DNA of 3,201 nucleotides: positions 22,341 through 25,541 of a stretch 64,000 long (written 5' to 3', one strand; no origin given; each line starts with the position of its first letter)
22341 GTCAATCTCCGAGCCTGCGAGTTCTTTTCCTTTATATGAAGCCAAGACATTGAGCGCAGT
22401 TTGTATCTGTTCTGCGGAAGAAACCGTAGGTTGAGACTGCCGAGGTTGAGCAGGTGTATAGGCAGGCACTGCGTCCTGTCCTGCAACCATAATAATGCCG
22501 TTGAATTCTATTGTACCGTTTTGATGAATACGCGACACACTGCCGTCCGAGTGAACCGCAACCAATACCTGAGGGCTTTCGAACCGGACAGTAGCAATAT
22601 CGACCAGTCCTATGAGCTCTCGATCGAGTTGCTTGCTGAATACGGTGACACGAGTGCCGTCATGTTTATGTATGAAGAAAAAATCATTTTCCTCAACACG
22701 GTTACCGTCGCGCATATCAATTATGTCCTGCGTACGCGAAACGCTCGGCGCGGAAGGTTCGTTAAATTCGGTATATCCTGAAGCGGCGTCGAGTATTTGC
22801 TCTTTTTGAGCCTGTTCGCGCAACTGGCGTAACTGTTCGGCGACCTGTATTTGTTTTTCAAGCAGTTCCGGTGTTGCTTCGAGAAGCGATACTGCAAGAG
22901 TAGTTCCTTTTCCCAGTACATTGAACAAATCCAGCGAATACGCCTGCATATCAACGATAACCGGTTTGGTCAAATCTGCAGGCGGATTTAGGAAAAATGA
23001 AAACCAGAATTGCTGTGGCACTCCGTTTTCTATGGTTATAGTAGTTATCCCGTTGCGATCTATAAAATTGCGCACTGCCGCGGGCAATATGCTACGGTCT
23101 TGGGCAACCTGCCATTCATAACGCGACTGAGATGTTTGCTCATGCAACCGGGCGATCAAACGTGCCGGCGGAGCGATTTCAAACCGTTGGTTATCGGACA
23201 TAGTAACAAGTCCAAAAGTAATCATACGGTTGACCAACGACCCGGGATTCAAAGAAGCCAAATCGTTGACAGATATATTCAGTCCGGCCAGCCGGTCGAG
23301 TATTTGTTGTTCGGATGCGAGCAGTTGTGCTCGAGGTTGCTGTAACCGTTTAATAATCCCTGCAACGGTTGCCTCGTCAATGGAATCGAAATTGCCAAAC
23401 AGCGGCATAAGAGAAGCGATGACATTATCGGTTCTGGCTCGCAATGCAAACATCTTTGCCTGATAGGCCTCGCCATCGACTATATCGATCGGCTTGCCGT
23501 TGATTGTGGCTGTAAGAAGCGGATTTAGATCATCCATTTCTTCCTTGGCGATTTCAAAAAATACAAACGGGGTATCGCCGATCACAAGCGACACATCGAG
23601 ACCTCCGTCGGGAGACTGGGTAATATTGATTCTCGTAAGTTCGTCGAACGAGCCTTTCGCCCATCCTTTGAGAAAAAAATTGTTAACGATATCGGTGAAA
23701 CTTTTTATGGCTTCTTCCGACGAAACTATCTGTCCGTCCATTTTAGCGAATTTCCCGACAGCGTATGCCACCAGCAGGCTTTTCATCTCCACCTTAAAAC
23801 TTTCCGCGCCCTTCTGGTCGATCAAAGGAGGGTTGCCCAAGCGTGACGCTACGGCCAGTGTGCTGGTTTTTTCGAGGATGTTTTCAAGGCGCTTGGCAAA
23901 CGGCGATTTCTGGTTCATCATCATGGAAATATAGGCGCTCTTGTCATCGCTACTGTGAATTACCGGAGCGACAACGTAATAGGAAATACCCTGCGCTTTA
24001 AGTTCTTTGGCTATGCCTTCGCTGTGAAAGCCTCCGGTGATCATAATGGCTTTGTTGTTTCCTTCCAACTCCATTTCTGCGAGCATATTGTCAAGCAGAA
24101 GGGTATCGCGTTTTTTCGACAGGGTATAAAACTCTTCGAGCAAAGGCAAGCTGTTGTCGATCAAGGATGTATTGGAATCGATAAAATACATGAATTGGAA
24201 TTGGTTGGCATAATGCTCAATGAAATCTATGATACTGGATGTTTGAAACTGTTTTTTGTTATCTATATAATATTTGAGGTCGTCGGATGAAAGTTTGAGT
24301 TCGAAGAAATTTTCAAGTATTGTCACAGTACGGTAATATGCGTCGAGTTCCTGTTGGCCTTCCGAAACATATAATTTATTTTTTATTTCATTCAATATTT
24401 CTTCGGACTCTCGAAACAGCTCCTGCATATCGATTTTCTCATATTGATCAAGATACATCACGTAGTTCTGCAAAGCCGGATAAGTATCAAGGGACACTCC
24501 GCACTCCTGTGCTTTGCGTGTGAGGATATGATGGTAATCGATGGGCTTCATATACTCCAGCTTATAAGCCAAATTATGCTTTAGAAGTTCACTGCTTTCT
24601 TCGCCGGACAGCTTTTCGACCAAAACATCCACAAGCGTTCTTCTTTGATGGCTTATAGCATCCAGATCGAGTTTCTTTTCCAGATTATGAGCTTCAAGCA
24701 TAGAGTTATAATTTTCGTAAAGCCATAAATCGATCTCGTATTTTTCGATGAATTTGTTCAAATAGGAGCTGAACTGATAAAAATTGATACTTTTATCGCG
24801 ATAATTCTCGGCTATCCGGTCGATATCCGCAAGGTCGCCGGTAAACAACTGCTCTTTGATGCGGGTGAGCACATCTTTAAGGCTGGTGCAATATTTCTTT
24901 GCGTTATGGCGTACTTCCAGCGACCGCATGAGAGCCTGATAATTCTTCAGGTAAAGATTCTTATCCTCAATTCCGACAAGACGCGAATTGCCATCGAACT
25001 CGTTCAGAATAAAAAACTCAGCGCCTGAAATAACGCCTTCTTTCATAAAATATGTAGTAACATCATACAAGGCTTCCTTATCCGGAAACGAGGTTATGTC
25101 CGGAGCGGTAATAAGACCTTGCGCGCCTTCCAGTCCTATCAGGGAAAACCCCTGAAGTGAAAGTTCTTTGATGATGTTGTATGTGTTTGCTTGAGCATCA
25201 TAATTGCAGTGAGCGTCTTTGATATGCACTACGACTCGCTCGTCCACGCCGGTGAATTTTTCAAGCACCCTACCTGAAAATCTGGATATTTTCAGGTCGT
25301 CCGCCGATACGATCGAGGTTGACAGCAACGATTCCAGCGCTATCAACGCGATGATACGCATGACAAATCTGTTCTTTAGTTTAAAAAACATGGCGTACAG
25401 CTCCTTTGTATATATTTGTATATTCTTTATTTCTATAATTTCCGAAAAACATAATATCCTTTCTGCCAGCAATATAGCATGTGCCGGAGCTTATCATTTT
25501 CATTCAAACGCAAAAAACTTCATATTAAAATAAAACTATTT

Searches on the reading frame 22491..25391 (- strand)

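Call 9: search_protein_families(library=pfam, proteins=[window:22491-25391:-], max_evalue=0.1)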
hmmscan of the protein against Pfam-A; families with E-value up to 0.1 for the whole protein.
window:22491-25391:- (967 aa): 1 family
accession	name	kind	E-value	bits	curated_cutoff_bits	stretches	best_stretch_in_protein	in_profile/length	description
PF08349.16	DUF1722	-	0.0012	19.5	22.5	1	149-222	33-106/117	Protein of unknown function (DUF1722)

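Call 27: search_protein_families(library=ncbifam, proteins=[window:22491-25391:-], max_evalue=0.1)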
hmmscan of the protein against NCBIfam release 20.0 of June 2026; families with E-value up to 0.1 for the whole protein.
window:22491-25391:- (967 aa): 0 families

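Call 80: search_protein_families(library=padloc, proteins=[window:22491-25391:-], max_evalue=0.01)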
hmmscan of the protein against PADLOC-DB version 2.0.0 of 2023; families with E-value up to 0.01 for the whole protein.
window:22491-25391:- (967 aa): 0 families
